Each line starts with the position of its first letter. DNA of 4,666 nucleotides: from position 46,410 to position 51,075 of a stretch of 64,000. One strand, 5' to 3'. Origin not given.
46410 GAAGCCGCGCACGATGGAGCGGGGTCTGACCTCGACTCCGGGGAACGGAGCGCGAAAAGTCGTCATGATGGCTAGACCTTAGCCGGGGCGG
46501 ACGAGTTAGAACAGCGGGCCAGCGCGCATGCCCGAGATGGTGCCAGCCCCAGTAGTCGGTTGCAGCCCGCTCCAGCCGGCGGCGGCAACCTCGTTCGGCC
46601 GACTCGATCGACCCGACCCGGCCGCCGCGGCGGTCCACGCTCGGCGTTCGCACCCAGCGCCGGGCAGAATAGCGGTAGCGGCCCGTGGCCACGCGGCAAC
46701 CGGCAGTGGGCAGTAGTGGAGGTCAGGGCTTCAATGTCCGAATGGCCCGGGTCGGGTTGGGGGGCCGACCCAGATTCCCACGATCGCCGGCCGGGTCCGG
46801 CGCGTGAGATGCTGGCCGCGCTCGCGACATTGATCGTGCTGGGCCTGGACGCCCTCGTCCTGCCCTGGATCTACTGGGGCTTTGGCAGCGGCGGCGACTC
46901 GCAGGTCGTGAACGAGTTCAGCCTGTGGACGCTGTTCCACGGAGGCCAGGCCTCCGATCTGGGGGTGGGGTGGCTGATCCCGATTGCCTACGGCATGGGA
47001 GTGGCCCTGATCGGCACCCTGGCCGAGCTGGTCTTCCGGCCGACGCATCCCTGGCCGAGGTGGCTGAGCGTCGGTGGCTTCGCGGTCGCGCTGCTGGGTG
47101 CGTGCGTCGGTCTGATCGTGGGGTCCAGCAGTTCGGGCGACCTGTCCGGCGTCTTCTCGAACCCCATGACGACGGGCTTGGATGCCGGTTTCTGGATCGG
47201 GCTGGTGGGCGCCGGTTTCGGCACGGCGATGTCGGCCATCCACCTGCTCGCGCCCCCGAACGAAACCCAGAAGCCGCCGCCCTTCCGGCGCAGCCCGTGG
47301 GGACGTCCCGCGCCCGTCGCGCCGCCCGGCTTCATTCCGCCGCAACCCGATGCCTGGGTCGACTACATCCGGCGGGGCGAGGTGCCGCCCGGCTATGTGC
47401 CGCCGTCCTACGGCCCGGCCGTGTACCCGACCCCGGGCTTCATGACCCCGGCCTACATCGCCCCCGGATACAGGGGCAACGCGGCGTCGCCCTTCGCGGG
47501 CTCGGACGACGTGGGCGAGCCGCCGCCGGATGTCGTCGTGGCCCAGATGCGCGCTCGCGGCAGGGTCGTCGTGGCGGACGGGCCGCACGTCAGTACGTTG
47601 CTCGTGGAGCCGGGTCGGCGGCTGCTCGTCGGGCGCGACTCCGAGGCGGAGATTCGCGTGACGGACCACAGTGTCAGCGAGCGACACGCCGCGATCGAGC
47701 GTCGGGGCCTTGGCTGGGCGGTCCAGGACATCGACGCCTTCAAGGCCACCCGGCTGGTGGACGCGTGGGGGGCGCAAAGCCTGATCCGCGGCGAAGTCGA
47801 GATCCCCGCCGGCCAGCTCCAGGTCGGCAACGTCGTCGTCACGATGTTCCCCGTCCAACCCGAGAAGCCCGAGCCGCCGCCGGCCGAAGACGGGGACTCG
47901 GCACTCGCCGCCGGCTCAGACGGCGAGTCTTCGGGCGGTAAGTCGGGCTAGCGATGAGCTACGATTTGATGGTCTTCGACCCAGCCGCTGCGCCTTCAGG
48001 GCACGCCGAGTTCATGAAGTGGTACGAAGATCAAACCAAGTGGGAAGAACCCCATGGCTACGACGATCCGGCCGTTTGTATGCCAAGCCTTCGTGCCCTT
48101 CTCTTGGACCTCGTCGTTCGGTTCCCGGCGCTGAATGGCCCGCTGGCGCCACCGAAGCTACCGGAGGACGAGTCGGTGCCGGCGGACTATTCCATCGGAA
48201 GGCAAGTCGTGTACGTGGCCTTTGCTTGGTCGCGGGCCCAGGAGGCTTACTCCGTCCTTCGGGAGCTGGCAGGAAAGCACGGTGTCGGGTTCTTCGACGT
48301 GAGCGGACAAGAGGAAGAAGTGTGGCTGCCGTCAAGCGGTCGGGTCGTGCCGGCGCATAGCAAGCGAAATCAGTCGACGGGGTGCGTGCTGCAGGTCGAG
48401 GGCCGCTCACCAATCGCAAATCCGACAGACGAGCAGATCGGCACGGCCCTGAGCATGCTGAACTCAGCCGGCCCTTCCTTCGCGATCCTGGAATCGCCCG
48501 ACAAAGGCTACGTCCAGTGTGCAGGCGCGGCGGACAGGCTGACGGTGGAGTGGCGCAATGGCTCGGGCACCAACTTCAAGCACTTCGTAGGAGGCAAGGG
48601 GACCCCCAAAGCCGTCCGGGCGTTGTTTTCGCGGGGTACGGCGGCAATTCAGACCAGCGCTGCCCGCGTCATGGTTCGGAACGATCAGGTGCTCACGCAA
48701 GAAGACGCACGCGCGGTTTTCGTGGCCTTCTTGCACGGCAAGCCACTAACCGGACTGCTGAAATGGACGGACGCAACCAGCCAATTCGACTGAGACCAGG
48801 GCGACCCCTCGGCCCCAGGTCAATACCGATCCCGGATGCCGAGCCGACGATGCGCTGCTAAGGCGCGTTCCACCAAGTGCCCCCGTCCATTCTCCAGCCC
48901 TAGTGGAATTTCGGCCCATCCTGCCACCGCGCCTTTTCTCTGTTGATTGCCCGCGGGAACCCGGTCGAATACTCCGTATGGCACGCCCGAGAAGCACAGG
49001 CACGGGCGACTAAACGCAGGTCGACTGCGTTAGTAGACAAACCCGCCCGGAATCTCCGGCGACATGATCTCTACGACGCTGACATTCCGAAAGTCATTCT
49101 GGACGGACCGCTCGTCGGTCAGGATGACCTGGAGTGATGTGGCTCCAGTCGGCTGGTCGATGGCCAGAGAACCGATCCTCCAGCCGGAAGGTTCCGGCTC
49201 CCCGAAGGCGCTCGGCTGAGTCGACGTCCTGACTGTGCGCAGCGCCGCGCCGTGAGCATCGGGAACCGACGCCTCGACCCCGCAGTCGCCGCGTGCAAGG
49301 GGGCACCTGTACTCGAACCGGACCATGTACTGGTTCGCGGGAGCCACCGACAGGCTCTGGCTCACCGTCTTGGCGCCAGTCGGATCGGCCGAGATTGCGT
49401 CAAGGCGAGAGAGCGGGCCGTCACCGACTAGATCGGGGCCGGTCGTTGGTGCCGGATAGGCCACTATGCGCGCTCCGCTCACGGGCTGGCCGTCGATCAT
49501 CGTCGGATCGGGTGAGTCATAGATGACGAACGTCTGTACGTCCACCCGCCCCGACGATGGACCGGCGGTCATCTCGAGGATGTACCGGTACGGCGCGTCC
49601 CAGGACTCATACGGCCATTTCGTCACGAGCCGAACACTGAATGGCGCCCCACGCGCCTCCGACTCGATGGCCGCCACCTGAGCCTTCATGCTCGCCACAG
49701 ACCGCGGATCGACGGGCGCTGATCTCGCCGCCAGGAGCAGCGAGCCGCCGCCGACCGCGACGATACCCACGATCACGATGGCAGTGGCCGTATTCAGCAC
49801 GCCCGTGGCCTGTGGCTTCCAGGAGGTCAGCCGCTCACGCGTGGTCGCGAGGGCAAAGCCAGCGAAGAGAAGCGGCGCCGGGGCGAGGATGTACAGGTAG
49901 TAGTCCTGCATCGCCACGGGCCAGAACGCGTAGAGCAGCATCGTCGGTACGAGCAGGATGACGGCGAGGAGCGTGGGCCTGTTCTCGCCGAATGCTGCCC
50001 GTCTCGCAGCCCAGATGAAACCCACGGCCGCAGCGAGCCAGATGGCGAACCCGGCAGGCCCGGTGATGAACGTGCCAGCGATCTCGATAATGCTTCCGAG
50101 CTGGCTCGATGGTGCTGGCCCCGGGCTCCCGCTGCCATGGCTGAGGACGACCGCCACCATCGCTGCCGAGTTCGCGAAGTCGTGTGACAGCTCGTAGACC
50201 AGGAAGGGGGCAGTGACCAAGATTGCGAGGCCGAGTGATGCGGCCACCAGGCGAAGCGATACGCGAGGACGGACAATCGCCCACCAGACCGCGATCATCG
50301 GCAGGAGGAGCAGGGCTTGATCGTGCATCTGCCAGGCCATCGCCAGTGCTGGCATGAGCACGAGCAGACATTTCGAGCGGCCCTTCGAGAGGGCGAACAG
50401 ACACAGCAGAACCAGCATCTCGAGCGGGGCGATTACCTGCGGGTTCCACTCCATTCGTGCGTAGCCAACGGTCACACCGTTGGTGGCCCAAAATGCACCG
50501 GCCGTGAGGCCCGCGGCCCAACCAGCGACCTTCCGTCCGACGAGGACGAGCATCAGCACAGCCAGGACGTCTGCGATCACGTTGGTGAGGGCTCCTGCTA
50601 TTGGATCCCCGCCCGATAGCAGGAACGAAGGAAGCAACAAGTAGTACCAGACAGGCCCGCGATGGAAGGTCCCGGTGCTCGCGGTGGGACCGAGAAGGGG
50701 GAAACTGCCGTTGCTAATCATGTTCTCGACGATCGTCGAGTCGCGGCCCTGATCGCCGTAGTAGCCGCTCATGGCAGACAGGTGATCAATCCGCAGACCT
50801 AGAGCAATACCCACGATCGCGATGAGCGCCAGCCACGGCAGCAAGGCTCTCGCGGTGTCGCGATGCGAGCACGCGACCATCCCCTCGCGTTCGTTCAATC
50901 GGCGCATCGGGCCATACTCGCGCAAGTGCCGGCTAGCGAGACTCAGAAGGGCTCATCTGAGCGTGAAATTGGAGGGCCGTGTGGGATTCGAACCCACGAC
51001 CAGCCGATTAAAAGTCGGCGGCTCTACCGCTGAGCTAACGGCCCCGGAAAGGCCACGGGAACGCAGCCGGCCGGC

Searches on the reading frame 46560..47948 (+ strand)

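Call 25: search_protein_families(library=pfam, proteins=[window:46560-47948:+], max_evalue=0.001)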
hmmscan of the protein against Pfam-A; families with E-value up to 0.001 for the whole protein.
window:46560-47948:+ (463 aa): 2 families
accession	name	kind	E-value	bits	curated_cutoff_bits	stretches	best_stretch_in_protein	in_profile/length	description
PF16697.10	Yop-YscD_cpl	-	1.7e-06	28.6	33.2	1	341-401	5-65/94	Inner membrane component of T3SS, cytoplasmic domain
PF00498.31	FHA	-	4e-05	24.4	20.7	1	356-391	2-38/67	FHA domain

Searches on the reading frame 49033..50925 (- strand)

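Call 26: search_protein_families(library=pfam, proteins=[window:49033-50925:-], max_evalue=0.001)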
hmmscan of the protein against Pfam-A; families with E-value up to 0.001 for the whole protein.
window:49033-50925:- (631 aa): 1 family
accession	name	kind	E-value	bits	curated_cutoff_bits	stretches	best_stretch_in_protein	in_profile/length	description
PF13231.12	PMT_2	-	0.00017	22.3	26.1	1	89-244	2-160/160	Dolichyl-phosphate-mannose-protein mannosyltransferase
